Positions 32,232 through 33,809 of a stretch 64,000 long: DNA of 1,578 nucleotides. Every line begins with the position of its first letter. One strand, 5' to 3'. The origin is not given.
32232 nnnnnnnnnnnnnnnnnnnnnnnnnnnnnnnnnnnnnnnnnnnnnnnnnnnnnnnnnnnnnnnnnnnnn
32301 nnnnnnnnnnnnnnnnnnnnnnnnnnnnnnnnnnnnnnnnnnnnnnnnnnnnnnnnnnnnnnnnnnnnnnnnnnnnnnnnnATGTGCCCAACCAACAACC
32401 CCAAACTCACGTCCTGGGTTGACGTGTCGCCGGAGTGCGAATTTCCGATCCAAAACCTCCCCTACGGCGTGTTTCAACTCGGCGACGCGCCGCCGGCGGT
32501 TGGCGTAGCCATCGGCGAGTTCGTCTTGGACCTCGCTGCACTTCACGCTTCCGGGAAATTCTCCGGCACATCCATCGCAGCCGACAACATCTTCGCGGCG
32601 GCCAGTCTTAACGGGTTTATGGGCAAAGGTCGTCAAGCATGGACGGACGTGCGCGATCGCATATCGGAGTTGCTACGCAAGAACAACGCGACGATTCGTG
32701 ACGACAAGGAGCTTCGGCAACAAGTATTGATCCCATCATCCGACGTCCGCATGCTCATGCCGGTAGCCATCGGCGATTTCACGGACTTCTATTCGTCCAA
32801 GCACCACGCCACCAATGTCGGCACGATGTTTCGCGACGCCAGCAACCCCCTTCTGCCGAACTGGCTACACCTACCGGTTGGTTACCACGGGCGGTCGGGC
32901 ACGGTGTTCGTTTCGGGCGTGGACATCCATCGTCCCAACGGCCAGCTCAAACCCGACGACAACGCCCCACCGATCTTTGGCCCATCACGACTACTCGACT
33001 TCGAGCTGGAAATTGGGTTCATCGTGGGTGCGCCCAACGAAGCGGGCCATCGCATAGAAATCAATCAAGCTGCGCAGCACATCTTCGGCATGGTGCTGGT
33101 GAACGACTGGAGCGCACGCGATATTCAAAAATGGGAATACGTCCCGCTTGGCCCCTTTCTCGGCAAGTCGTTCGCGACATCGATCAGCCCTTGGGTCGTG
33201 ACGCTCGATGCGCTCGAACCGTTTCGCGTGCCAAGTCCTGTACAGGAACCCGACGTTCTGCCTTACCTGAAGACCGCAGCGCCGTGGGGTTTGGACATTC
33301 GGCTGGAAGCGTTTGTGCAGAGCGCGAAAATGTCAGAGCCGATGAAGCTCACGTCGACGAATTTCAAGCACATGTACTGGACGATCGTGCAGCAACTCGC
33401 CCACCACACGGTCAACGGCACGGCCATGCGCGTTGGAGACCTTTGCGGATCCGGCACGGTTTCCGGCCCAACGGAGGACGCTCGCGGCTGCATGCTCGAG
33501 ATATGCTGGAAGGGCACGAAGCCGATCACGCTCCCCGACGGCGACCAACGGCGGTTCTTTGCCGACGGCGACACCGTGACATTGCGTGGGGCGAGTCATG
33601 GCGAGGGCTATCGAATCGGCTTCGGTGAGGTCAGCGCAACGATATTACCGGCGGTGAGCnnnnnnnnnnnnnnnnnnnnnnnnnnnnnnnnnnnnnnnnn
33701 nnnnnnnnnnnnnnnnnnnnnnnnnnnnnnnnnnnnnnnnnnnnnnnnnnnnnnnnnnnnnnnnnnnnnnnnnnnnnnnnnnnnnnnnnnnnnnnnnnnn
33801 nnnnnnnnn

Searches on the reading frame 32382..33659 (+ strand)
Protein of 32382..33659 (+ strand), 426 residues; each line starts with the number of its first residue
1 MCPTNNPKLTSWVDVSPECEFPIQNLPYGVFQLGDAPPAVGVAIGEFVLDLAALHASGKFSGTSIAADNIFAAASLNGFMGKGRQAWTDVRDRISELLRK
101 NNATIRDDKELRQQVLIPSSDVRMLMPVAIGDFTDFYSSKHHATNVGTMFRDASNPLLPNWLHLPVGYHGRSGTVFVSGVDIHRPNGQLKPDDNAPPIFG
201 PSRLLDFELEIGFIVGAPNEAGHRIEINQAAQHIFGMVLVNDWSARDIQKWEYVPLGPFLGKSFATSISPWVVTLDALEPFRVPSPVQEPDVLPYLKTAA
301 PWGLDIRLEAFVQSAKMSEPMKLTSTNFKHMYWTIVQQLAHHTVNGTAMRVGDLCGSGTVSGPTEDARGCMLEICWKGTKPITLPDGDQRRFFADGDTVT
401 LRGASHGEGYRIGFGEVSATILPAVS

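Call 21: search_protein_families(library=pfam, proteins=[window:32382-33659:+], max_evalue=0.001)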
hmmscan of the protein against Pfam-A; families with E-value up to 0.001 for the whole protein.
window:32382-33659:+ (426 aa): 2 families
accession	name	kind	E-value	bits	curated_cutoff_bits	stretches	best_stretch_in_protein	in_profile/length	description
PF01557.24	FAA_hydrolase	-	6e-35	121.3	23.9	1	134-418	4-210/214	Fumarylacetoacetate (FAA) hydrolase C-terminal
PF09298.16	FAA_hydrolase_N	-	3.3e-29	101.6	25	1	24-127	1-105/105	Fumarylacetoacetase N-terminal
